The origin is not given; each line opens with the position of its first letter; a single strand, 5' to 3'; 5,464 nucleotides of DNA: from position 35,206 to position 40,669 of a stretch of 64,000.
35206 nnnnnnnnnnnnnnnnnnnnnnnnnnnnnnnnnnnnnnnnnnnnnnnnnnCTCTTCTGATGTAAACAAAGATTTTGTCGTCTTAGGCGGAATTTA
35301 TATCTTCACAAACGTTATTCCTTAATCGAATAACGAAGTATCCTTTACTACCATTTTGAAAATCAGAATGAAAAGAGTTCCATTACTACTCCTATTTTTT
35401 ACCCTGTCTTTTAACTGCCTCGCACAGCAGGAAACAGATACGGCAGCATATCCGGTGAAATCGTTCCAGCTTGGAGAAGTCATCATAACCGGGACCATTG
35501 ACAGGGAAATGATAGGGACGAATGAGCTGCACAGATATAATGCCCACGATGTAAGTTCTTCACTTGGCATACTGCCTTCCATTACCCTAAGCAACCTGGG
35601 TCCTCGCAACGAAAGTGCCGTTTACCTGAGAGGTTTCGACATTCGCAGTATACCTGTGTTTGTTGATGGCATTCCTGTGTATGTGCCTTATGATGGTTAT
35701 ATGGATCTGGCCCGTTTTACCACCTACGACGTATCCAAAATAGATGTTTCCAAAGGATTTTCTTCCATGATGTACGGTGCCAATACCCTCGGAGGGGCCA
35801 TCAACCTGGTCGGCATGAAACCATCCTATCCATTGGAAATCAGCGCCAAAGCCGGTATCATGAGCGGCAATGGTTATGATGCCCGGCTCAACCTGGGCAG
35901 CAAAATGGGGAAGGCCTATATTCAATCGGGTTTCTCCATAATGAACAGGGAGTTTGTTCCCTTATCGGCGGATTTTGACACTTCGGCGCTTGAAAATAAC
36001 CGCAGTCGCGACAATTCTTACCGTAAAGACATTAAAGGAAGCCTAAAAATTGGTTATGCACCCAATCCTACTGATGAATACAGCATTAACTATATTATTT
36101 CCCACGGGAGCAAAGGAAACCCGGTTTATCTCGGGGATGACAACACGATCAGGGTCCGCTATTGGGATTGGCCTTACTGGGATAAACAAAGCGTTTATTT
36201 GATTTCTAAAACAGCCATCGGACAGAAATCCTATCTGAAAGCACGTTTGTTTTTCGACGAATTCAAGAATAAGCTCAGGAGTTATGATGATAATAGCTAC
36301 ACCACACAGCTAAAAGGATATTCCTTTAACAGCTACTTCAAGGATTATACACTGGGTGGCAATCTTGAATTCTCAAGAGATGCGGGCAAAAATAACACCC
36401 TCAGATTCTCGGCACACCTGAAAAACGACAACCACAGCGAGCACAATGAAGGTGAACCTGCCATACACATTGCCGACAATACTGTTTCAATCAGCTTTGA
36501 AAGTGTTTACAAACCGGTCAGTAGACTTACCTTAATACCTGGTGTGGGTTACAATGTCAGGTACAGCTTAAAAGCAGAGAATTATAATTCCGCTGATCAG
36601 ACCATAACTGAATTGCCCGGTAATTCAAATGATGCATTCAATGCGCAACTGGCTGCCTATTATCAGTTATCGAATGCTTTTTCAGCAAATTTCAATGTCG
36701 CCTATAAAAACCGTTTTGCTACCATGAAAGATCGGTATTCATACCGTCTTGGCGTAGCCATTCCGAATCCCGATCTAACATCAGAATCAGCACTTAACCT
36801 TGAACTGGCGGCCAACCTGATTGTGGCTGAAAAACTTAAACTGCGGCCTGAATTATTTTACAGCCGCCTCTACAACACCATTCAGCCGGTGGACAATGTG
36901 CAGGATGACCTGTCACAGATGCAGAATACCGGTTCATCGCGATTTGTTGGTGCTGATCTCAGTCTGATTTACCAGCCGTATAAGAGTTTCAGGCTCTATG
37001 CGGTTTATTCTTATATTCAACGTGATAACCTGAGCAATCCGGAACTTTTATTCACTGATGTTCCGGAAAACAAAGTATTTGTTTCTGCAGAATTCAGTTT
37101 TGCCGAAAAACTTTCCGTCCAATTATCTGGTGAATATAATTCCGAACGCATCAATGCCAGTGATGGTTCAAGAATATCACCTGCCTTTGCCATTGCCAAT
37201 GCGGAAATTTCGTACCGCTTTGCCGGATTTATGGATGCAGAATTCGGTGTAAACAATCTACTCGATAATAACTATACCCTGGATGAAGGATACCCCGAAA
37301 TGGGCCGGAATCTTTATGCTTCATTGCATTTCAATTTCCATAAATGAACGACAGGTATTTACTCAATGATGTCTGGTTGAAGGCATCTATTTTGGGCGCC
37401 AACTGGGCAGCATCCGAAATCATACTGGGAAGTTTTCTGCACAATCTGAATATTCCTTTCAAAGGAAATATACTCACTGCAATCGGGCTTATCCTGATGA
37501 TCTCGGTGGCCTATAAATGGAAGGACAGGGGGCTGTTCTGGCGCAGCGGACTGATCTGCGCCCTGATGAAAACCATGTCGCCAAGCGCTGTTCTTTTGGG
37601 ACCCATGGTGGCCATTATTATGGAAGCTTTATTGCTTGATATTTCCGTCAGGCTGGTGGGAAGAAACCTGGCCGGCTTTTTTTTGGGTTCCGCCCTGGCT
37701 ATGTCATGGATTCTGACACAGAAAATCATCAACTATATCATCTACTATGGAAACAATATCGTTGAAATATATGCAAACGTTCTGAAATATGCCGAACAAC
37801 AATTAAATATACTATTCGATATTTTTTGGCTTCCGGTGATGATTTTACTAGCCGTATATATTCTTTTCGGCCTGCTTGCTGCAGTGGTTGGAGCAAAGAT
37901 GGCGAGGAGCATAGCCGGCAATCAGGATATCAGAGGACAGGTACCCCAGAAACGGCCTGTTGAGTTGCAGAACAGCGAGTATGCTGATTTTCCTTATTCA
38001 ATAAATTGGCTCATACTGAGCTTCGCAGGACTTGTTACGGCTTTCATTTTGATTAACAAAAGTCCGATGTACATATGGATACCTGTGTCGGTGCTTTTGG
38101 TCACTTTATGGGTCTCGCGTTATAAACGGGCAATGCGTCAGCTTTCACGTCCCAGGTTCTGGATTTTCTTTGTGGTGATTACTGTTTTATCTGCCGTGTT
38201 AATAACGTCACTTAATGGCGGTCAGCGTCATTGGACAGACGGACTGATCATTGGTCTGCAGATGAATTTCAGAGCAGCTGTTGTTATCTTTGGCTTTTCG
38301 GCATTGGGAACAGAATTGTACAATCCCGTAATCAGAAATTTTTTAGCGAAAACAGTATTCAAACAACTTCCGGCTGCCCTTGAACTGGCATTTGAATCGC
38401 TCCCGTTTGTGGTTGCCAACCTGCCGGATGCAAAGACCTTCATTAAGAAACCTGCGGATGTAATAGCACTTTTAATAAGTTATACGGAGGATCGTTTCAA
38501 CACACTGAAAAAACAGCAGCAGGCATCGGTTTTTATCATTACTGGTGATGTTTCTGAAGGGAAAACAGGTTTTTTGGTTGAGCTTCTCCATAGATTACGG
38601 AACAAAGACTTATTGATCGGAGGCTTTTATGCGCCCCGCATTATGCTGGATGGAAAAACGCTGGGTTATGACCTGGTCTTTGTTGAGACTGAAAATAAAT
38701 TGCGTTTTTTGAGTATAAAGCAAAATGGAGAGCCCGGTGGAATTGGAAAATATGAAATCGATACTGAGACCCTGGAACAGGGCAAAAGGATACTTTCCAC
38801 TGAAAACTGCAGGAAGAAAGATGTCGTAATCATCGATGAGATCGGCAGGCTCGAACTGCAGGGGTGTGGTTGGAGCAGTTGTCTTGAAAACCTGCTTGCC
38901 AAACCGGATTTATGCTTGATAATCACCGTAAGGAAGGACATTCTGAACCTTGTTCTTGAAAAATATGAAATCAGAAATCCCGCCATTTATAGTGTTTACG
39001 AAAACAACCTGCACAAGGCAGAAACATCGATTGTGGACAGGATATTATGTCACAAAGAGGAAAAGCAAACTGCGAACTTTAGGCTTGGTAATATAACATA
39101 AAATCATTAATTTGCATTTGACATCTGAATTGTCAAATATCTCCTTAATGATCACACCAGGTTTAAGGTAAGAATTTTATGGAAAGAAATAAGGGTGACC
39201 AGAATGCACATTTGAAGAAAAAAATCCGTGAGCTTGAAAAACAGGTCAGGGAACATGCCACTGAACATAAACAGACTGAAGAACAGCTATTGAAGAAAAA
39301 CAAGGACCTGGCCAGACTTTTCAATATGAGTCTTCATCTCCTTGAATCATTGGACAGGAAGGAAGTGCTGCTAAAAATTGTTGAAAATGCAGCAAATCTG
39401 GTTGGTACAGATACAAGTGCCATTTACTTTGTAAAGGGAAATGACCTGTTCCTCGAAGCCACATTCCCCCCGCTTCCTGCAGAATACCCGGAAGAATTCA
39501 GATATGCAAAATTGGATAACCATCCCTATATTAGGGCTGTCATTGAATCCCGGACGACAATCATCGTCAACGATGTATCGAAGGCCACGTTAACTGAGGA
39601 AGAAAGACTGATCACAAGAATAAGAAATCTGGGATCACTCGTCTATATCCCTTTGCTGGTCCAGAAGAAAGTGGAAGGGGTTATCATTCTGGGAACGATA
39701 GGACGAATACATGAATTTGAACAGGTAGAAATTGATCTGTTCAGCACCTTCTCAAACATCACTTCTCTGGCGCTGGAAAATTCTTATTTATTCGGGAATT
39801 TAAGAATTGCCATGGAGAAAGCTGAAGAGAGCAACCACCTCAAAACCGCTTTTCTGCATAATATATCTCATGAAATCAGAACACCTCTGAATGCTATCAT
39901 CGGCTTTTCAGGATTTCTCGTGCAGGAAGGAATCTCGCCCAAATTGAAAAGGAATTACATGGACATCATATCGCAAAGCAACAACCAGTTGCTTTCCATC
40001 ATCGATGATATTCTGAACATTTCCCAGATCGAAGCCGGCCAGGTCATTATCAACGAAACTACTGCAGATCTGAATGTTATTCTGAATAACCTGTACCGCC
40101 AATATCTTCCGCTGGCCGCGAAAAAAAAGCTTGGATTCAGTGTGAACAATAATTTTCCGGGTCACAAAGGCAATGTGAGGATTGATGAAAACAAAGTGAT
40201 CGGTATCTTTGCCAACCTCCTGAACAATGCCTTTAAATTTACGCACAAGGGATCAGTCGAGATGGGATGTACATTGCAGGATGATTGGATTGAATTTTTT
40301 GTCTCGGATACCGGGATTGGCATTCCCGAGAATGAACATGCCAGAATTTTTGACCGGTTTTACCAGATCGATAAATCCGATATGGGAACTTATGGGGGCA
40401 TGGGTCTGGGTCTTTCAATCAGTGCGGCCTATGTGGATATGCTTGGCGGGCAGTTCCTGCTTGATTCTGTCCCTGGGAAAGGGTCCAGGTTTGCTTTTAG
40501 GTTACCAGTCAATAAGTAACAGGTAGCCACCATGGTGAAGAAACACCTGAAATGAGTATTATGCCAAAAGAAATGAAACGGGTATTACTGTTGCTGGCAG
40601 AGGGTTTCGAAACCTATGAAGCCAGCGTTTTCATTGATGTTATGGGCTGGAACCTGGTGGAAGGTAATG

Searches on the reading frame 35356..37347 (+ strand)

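Call 80: search_protein_families(library=pfam, proteins=[window:35356-37347:+], max_evalue=0.00001)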
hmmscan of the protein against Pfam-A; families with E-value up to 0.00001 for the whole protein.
window:35356-37347:+ (663 aa): 1 family
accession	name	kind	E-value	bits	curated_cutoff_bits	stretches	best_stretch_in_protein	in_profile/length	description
PF07715.20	Plug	-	2.3e-16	60.6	23.9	1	51-148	10-107/107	TonB-dependent Receptor Plug Domain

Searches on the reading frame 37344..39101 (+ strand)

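Call 80: search_protein_families(library=pfam, proteins=[window:37344-39101:+], max_evalue=0.00001)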
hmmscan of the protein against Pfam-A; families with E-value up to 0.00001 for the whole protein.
window:37344-39101:+ (585 aa): 1 family
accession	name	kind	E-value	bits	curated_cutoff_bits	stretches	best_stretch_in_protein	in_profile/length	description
PF03266.21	NTPase_1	-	1.4e-20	74.2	23.9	1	397-559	2-163/168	NTPase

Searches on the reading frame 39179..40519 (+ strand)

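Call 80: search_protein_families(library=pfam, proteins=[window:39179-40519:+], max_evalue=0.00001)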
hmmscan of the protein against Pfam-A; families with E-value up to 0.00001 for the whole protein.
window:39179-40519:+ (446 aa): 5 families
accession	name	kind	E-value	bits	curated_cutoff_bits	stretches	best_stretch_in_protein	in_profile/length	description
PF02518.31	HATPase_c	-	1.8e-25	89.9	26.4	1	336-445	2-110/111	Histidine kinase-, DNA gyrase B-, and HSP90-like ATPase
PF00512.31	HisKA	-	5e-17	62.2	26.9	1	222-287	2-66/66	His Kinase A (phospho-acceptor) domain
PF13185.12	GAF_2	-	1.5e-08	35.3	28.6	1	58-200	2-136/136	GAF domain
PF01590.32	GAF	-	2.1e-07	32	22.4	1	59-199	1-133/133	GAF domain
PF13492.12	GAF_3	-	5.9e-07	30.4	27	1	61-201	3-129/129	GAF domain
